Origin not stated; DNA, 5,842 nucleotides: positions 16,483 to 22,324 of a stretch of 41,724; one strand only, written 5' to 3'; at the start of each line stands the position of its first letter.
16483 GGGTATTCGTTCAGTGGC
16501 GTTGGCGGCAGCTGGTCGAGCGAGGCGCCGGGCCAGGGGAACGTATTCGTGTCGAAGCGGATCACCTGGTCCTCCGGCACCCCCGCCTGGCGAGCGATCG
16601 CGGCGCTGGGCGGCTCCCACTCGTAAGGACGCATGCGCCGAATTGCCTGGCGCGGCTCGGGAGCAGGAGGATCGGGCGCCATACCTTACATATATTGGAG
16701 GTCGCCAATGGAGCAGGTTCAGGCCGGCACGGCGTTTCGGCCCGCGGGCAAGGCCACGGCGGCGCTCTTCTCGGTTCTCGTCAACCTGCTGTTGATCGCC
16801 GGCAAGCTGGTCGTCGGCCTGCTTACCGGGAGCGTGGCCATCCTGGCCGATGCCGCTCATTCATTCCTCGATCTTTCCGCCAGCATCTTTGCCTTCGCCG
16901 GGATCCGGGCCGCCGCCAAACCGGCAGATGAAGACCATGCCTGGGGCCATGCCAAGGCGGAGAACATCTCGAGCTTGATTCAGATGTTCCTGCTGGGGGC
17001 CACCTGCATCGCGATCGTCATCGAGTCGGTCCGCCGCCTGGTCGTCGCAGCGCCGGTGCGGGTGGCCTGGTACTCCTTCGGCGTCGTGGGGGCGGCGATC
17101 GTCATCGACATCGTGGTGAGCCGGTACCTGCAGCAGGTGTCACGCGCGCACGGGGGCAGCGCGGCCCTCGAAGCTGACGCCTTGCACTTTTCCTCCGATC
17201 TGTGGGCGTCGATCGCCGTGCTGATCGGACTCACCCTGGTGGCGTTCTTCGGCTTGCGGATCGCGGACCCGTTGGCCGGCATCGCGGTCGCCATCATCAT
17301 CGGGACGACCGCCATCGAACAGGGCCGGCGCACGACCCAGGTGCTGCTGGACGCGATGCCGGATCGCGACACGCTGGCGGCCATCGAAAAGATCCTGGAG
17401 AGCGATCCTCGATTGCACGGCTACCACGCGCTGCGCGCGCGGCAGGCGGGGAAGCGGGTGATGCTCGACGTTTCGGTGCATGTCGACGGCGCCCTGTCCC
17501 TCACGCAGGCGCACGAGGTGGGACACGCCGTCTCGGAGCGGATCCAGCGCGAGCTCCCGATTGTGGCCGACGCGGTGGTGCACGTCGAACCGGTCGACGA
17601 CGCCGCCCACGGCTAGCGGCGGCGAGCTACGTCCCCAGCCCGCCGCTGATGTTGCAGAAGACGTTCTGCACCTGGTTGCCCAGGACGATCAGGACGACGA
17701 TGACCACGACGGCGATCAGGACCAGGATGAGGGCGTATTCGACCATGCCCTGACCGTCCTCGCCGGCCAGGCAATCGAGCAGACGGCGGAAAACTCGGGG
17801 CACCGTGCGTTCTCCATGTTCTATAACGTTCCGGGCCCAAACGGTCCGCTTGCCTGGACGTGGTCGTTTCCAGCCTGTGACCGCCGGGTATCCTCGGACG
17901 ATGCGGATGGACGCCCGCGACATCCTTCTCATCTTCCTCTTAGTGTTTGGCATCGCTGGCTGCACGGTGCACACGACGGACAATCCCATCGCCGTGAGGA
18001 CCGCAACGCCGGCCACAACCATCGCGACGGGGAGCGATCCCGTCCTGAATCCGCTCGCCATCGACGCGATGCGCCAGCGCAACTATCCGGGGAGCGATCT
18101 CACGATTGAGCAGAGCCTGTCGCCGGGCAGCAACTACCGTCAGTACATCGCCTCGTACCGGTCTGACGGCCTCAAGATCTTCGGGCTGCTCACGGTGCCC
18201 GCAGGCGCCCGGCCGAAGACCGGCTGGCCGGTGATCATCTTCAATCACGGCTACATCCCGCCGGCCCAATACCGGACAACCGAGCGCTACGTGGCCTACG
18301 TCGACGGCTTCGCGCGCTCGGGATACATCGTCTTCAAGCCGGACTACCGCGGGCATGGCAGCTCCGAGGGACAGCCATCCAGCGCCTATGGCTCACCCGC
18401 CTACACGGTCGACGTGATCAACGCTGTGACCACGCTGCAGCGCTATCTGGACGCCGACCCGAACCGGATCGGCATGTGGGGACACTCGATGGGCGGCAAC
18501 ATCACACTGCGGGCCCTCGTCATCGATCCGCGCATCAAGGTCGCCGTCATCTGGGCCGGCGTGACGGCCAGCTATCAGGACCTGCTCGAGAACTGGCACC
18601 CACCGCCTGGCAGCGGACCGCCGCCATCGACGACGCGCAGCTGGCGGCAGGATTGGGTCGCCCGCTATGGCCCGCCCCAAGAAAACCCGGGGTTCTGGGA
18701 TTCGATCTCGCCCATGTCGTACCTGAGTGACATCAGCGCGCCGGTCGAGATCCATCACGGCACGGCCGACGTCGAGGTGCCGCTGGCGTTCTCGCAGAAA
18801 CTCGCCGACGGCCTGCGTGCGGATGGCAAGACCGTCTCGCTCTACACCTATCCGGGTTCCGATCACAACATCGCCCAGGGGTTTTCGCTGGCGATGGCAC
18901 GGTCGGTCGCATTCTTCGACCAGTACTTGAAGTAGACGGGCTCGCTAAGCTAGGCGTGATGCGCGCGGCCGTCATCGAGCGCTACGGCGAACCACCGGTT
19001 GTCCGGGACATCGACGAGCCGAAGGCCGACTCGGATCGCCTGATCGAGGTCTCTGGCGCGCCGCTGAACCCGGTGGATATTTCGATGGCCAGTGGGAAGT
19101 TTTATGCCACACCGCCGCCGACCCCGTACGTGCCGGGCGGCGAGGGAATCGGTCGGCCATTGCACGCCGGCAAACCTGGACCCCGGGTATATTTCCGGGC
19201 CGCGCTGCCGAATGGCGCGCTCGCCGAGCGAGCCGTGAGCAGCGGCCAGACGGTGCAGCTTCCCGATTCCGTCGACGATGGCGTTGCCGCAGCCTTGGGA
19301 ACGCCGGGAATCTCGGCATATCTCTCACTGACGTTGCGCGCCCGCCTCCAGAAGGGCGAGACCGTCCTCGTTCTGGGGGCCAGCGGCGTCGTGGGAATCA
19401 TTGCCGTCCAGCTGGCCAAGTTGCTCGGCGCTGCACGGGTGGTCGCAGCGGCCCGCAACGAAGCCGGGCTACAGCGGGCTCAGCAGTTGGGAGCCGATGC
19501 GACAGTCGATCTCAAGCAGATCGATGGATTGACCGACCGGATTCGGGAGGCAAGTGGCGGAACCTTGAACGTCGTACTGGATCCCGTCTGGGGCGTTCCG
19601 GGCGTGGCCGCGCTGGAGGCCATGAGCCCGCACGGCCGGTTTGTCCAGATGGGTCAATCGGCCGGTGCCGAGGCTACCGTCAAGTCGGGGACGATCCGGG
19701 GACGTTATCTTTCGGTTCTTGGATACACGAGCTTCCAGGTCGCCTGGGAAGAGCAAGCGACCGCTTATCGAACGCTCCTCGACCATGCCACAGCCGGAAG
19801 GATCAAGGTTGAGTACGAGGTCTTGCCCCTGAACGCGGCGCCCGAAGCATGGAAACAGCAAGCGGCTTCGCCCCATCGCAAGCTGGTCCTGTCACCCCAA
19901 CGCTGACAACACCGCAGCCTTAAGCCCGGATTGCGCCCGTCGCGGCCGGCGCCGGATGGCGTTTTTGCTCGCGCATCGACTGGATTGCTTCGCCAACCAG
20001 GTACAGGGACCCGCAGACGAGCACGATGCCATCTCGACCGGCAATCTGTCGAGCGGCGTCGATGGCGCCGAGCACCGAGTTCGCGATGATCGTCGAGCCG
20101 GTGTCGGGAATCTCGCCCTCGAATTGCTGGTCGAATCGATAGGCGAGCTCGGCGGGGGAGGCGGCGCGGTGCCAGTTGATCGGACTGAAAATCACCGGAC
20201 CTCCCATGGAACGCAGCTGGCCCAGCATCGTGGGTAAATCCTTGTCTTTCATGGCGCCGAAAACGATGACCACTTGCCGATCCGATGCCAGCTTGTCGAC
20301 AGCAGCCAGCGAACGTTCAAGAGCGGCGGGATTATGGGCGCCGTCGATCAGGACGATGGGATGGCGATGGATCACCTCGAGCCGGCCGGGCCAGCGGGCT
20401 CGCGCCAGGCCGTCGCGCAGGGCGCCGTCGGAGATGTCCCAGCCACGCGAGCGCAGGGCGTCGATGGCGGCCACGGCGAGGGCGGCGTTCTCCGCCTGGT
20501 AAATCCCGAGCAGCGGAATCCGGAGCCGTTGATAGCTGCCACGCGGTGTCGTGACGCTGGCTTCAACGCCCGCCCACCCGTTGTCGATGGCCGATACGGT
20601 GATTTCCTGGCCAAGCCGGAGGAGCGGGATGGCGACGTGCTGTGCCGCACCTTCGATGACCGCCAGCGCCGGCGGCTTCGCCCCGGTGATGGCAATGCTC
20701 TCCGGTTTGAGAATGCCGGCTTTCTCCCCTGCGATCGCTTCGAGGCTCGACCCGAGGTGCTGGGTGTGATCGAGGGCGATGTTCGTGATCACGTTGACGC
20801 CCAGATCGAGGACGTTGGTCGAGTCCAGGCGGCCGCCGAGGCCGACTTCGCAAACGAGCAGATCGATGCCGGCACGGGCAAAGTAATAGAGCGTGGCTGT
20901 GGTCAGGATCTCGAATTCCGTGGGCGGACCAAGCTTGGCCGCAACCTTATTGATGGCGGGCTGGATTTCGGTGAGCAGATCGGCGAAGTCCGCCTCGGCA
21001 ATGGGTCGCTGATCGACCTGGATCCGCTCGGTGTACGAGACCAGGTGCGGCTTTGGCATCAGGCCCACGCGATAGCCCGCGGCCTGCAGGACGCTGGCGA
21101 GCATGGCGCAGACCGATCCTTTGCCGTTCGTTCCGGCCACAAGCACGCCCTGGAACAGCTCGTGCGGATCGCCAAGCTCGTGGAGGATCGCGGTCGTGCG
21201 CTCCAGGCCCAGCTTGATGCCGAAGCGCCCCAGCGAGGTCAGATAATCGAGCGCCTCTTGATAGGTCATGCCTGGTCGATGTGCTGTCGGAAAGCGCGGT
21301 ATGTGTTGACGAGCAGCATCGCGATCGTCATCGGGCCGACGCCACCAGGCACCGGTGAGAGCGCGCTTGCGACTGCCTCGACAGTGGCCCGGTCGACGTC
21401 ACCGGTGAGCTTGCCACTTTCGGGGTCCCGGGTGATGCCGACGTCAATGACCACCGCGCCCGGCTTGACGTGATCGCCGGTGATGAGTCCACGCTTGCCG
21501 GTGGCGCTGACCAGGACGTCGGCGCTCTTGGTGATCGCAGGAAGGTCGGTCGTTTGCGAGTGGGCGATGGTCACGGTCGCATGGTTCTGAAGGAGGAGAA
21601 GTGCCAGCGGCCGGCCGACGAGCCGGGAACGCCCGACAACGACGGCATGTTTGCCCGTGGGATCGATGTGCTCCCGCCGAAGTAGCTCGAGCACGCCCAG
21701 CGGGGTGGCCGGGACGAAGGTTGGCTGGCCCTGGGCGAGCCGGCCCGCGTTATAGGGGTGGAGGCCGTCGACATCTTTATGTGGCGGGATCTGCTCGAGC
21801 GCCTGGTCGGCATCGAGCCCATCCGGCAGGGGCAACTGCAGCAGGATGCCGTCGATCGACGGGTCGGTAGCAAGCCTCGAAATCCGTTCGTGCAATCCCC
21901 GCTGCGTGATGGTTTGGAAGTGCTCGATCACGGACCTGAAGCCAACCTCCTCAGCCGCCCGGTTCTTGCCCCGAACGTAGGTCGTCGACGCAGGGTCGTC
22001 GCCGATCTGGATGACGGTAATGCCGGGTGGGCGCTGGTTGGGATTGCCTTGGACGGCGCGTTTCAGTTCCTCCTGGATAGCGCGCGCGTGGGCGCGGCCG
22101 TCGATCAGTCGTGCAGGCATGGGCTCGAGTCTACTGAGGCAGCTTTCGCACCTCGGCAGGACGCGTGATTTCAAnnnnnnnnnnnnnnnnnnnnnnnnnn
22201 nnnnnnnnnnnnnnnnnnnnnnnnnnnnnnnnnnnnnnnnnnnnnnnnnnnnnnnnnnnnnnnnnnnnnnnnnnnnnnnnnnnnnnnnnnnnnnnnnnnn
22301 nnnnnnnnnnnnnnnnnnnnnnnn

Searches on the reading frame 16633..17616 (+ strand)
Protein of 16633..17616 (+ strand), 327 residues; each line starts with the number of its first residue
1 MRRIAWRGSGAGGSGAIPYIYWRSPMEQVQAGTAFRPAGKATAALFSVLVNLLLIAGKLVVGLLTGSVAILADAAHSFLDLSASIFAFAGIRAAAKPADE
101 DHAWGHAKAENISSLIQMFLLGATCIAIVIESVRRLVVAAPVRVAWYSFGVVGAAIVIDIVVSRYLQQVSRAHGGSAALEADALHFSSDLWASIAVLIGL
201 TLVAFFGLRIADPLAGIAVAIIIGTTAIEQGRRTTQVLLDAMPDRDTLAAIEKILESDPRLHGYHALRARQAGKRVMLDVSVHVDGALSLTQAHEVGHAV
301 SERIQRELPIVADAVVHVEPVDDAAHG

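Call 6: search_protein_families(library=pfam, proteins=[window:16633-17616:+], max_evalue=0.01)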
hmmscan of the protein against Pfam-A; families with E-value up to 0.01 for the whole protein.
window:16633-17616:+ (327 aa): 2 families
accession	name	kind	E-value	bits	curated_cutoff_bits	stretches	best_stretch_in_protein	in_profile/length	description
PF01545.26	Cation_efflux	-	8.2e-41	140.4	26.6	1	45-239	2-198/198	Cation efflux family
PF16916.11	ZT_dimer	-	1.3e-20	73.6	26.7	1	243-320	1-77/78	Dimerisation domain of Zinc Transporter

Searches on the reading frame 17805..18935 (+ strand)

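Call 6: search_protein_families(library=pfam, proteins=[window:17805-18935:+], max_evalue=0.01)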
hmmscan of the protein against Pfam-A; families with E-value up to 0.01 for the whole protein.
window:17805-18935:+ (376 aa): 14 families
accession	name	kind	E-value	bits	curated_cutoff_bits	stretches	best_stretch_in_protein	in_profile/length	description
PF00326.27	Peptidase_S9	-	1.1e-18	68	22.6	1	169-376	10-211/213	Prolyl oligopeptidase family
PF12146.15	Hydrolase_4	-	1.6e-16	60.8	27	1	144-251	7-108/239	Serine aminopeptidase, S33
PF02129.25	Peptidase_S15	-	3.5e-14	53.6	23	1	128-259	8-135/262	X-Pro dipeptidyl-peptidase (S15 family)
PF20434.5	BD-FAE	-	1.8e-12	47.7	26.8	1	138-335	10-213/215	BD-FAE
PF01738.24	DLH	-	3.4e-11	43.6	21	2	166-256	34-133/217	Dienelactone hydrolase family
PF12697.13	Abhydrolase_6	-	4.5e-10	41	26.3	1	161-354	15-204/217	Alpha/beta hydrolase family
PF00561.26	Abhydrolase_1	-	1.6e-09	38.2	25.8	1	142-241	1-90/245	alpha/beta hydrolase fold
PF07859.19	Abhydrolase_3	-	1.8e-06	28.3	25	1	198-356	46-208/210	alpha/beta hydrolase fold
PF05448.18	AXE1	-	4.9e-05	22.7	21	0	202-248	158-204/321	Acetyl xylan esterase (AXE1)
PF03583.20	LIP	-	9.1e-05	22.4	23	1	168-242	21-93/286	Secretory lipase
PF03403.19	PAF-AH_p_II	-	0.00031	19.8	20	0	136-185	95-139/372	Platelet-activating factor acetylhydrolase, isoform II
PF02230.22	Abhydrolase_2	-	0.0011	19.3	23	0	313-359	158-204/217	Phospholipase/Carboxylesterase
PF12740.14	PETase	-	0.0016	18.3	28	1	186-250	91-155/263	PET hydrolase-like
PF07224.18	Chlorophyllase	-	0.0079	15.5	26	0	140-234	41-130/301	Chlorophyllase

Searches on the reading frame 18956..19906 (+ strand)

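Call 6: search_protein_families(library=pfam, proteins=[window:18956-19906:+], max_evalue=0.01)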
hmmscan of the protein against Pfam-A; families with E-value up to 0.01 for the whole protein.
window:18956-19906:+ (316 aa): 3 families
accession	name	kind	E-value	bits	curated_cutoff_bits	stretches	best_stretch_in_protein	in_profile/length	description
PF00107.32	ADH_zinc_N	-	6.5e-19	68.6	31.8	1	146-264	2-117/129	Zinc-binding dehydrogenase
PF13602.12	ADH_zinc_N_2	-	3.8e-09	38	27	1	178-308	1-129/134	Zinc-binding dehydrogenase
PF01262.27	AlaDh_PNT_C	-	0.0037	17.2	23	1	136-199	30-93/214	Alanine dehydrogenase/PNT, C-terminal domain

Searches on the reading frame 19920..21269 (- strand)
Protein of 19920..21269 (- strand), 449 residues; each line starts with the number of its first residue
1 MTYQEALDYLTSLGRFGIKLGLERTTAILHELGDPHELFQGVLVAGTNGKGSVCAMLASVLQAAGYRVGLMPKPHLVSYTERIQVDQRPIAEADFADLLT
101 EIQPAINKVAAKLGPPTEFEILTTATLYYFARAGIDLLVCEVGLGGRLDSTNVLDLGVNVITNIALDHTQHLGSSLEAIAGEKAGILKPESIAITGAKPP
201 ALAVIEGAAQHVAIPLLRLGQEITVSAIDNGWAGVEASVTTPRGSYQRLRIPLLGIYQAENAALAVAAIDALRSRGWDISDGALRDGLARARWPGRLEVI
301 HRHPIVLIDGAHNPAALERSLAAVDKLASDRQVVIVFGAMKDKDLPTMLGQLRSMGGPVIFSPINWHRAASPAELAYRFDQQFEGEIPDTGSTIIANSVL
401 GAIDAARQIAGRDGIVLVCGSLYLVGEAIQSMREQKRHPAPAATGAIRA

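Call 6: search_protein_families(library=pfam, proteins=[window:19920-21269:-], max_evalue=0.01)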
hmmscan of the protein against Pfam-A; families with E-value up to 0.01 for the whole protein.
window:19920-21269:- (449 aa): 2 families
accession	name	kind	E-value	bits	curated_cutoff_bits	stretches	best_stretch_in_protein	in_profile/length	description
PF08245.18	Mur_ligase_M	-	4.3e-16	59.9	24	1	44-268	1-199/200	Mur ligase middle domain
PF02875.26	Mur_ligase_C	-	5.9e-16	59.9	28.4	1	295-421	1-126/127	Mur ligase, glutamate ligase domain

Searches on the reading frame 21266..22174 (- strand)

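Call 6: search_protein_families(library=pfam, proteins=[window:21266-22174:-], max_evalue=0.01)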
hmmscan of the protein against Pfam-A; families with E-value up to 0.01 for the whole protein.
window:21266-22174:- (302 aa): 2 families
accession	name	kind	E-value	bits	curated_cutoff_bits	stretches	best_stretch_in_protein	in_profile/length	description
PF02882.25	THF_DHG_CYH_C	-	1.6e-65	219.8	27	1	139-298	1-159/160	Tetrahydrofolate dehydrogenase/cyclohydrolase, NAD(P)-binding domain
PF00763.28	THF_DHG_CYH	-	1.6e-32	112.6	32.8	1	24-136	1-115/115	Tetrahydrofolate dehydrogenase/cyclohydrolase, catalytic domain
